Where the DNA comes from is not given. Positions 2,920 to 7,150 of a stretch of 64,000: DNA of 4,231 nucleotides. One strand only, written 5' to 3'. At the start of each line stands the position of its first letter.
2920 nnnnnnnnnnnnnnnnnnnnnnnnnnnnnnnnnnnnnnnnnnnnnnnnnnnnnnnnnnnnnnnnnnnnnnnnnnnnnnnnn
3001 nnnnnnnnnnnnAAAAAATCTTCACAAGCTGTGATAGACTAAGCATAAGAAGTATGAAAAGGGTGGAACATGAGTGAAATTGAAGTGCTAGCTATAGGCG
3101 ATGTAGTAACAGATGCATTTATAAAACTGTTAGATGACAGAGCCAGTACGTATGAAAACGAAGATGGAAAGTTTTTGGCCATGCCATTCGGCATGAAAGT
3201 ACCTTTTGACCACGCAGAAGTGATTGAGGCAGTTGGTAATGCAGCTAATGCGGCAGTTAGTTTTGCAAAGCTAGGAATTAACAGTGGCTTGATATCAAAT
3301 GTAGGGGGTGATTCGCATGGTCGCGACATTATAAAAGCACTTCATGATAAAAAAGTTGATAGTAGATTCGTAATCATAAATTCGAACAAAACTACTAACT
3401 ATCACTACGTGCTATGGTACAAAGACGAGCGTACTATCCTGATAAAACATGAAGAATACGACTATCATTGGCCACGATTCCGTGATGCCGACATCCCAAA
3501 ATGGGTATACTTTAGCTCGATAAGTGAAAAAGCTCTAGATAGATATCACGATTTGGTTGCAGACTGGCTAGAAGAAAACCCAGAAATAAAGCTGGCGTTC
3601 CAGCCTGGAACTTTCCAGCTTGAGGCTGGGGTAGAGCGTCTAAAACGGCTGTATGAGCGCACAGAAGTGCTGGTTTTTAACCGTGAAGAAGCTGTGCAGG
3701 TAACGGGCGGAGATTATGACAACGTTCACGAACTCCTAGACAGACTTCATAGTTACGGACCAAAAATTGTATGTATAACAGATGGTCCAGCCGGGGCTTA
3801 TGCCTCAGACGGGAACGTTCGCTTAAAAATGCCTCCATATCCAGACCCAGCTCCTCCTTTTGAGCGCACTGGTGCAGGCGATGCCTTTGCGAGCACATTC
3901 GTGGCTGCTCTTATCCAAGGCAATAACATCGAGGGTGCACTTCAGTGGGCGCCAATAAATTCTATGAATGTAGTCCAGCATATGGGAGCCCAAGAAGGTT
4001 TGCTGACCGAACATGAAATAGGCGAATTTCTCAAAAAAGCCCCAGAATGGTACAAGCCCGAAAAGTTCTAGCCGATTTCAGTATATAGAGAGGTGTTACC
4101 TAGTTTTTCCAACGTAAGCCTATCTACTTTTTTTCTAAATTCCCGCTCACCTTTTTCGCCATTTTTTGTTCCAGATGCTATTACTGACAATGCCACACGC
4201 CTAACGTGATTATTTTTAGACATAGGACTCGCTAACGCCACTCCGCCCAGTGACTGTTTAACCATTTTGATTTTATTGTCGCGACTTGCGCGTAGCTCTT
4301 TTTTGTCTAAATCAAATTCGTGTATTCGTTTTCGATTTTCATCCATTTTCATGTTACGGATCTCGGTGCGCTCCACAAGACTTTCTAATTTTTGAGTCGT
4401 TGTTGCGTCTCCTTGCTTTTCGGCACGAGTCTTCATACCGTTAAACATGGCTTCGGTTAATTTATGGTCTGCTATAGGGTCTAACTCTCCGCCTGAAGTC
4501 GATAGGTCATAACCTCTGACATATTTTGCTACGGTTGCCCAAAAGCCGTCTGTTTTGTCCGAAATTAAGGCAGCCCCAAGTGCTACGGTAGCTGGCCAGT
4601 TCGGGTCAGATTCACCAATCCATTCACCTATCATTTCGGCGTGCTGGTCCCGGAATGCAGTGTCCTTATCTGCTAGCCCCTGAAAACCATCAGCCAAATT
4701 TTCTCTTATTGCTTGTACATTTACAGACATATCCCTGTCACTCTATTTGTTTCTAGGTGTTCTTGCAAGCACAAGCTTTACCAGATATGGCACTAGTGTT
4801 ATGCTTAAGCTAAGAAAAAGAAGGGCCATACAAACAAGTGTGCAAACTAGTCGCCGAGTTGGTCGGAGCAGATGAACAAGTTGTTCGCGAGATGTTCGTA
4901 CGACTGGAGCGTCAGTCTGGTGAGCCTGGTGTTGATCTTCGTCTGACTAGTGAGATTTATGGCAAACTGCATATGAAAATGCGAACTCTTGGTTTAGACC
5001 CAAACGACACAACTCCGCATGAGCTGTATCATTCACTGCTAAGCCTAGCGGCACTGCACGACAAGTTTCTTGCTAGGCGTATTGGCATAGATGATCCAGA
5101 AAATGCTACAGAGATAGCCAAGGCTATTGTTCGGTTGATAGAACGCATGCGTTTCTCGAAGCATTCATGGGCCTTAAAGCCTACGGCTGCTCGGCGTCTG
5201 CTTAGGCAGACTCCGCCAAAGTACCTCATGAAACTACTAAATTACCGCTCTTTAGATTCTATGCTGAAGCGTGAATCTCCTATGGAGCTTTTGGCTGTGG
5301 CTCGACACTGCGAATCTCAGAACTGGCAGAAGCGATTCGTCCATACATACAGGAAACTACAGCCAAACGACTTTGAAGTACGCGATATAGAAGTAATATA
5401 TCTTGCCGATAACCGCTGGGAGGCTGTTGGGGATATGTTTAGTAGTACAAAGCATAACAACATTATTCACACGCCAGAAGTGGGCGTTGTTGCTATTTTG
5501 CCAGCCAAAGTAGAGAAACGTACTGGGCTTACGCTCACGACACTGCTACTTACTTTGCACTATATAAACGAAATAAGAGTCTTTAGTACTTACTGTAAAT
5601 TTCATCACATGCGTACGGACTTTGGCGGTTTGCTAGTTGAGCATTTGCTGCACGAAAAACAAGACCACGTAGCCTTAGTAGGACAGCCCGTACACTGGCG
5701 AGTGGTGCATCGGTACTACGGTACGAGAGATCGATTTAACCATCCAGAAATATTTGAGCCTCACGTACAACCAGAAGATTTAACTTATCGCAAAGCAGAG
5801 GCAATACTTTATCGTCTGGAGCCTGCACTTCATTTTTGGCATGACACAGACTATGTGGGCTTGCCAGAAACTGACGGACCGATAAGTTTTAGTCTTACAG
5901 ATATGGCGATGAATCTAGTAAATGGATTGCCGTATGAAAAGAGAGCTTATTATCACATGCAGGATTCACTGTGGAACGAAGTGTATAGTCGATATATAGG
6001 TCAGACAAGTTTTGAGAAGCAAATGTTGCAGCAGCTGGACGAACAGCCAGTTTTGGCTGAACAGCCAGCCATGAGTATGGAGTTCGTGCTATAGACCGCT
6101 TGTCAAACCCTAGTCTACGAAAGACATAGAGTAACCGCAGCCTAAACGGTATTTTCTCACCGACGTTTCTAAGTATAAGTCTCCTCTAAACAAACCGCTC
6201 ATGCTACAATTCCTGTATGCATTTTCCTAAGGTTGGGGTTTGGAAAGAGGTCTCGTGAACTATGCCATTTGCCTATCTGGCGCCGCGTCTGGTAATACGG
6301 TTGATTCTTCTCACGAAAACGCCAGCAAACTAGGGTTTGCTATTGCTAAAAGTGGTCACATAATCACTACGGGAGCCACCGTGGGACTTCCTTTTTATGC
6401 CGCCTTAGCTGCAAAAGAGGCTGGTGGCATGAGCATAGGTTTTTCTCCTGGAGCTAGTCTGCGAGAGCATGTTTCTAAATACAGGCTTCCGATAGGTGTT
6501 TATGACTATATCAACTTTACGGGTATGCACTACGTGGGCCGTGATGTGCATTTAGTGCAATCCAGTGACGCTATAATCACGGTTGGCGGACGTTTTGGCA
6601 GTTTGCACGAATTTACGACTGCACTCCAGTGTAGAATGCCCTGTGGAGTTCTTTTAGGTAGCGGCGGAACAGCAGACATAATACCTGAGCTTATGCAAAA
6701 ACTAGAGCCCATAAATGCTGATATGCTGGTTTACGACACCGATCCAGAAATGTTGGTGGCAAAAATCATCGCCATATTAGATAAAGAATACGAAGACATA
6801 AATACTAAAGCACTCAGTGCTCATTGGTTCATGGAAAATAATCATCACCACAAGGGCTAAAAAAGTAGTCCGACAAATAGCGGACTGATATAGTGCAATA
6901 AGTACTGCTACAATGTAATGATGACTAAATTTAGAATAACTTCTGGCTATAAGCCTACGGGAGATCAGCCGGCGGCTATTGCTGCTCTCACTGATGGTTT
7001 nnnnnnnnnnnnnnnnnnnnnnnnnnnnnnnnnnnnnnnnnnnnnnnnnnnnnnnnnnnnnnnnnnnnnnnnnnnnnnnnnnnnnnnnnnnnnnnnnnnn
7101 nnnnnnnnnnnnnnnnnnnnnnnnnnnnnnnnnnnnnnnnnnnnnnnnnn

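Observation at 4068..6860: Divergent pair of unannotatable proteins next to a LOG/TIGR00725 (SLOG) Rossmann protein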

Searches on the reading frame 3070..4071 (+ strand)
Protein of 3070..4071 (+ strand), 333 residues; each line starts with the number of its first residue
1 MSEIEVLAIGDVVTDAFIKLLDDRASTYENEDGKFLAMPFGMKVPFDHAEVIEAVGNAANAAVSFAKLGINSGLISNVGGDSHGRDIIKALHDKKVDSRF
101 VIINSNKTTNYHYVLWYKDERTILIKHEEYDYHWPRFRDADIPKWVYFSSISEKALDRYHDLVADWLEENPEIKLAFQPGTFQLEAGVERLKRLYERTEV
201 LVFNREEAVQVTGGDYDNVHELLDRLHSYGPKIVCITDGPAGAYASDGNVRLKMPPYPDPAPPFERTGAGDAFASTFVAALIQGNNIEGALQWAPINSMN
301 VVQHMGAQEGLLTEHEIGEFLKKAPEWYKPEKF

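Call 3: search_protein_families(library=pfam, proteins=[window:3070-4071:+], max_evalue=1)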
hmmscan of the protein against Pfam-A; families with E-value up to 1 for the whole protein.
window:3070-4071:+ (333 aa): 2 families
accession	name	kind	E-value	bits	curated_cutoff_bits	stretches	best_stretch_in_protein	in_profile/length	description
PF00294.29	PfkB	-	8.6e-34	117.7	25.8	1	56-311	37-299/302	pfkB family carbohydrate kinase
PF08543.17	Phos_pyr_kin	-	0.00022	21.1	27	1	188-294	109-224/246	Phosphomethylpyrimidine kinase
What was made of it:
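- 3070..4071 (+): PfkB/ribokinase-family sugar or nucleoside kinase of undetermined specificity. It is always the gene upstream of X. PF00294, E 8.6e-34 (call 3).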

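Call 55: search_protein_families(library=ncbifam, proteins=[window:3070-4071:+], max_evalue=0.01)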
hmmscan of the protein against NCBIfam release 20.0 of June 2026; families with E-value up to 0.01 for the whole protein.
window:3070-4071:+ (333 aa): 22 families
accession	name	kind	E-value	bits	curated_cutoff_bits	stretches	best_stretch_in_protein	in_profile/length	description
TIGR02152.1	D_ribokin_bact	equivalog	1.4e-24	87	299.65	2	192-317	170-296/298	ribokinase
TIGR04382.1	myo_inos_iolC_N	equivalog_domain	1.4e-23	83.6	300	2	190-321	181-309/309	5-dehydro-2-deoxygluconokinase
NF040938.1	KDG_KDGal_kin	equivalog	1.1e-18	67.4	400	2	185-322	170-304/305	bifunctional 2-dehydro-3-deoxygluconokinase/2-dehydro-3-deoxygalactonokinase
NF008353.0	PRK11142.1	equivalog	7.6e-18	65.1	341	2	194-323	175-305/307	ribokinase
NF053626.1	RibKinHalex1628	equivalog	7.6e-18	65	330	2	195-322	174-292/293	ATP-dependent ribose-1-phosphate kinase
NF041332.1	KDG_KDGal_kin_Halo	equivalog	2.2e-16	60.2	440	2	185-295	177-285/320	bifunctional 2-dehydro-3-deoxygluconokinase/2-dehydro-3-deoxygalactonokinase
TIGR02198.1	rfaE_dom_I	equivalog_domain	4.5e-16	58.9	345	2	4-110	8-103/315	D-glycero-beta-D-manno-heptose-7-phosphate kinase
NF007321.0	PRK09813.1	equivalog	7.3e-16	58.4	247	2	215-307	170-260/261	fructoselysine 6-kinase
NF006957.1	PRK09434.1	equivalog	4.1e-15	56.1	450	2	54-111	25-83/302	fructokinase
NF049991.1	TagKinase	equivalog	6.2e-14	51.5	420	1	188-325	185-319/321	tagatose kinase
NF047869.1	myo_kin_aldol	exception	4.8e-12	45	600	2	56-122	40-105/586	bifunctional 5-dehydro-2-deoxygluconokinase/5-dehydro-2-deoxyphosphogluconate aldolase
NF041164.1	NucKinThplmales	equivalog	5.4e-11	42.2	450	1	55-303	38-273/295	nucleoside kinase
TIGR03168.1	1-PFK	subfamily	5.5e-11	41.9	216.4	1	204-309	183-289/305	hexose kinase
TIGR03828.1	pfkB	equivalog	2e-10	40.2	292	1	204-309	183-289/305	1-phosphofructokinase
NF008454.0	PRK11316.1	equivalog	4e-10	38.9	521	1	50-114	45-109/475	bifunctional D-glycero-beta-D-manno-heptose-7-phosphate kinase/D-glycero-beta-D-manno-heptose 1-phosphate adenylyltransferase HldE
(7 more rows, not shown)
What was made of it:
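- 3070..4071 (+): The best NCBIfam matches are ribokinase, IolC and ribose-1-phosphate kinase, all below cut-off (call 55).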

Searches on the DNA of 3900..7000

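Call 77: search_rna_families(source=window, start=3900, end=7000, threshold=evalue, max_evalue=1)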
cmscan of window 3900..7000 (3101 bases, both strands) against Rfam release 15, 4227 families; matches with E-value up to 1: 1.
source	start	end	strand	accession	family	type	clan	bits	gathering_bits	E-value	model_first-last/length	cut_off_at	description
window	4543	4584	+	RF04333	Plastid-ycf3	Intron;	-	21.4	55.2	0.06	1-47/47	no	Plastid-ycf3 group II-D1 intron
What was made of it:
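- Tried and rejected: An Rfam scan of 3900-7000 gave only one sub-threshold chance hit (call 77).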
